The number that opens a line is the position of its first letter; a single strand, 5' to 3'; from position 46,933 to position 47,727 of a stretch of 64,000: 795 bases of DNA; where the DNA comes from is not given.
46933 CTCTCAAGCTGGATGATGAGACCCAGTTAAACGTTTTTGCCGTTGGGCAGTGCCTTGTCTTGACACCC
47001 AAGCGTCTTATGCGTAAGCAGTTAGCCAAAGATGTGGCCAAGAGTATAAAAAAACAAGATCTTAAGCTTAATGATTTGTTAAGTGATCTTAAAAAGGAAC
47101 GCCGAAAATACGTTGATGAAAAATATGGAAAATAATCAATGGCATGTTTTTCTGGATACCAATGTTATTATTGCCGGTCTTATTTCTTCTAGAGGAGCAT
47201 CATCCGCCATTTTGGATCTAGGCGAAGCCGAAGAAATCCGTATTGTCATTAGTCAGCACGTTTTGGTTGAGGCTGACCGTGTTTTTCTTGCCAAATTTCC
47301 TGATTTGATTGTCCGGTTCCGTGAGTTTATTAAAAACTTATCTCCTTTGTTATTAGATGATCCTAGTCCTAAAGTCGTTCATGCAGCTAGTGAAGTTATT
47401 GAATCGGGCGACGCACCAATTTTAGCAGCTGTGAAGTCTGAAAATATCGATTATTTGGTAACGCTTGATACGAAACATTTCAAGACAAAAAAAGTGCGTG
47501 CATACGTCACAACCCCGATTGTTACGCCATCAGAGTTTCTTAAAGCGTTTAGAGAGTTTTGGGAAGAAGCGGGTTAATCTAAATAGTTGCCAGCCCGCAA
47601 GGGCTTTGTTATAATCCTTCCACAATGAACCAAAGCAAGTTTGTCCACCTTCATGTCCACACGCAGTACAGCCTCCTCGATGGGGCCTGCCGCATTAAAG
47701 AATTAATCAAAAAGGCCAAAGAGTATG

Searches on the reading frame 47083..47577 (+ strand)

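Call 21: search_protein_families(library=pfam, proteins=[window:47083-47577:+], max_evalue=0.001)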
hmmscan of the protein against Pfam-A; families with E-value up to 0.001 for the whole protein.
window:47083-47577:+ (164 aa): 3 families
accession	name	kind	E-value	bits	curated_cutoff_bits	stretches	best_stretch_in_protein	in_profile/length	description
PF13470.12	PIN_3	-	1.3e-10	42.6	27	1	22-131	2-115/115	PIN domain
PF01850.27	PIN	-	3.1e-09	37.9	23.6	1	22-135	1-117/120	PIN domain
PF16289.11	PIN_12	-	0.00017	22.4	32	1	22-68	1-49/172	PIN domain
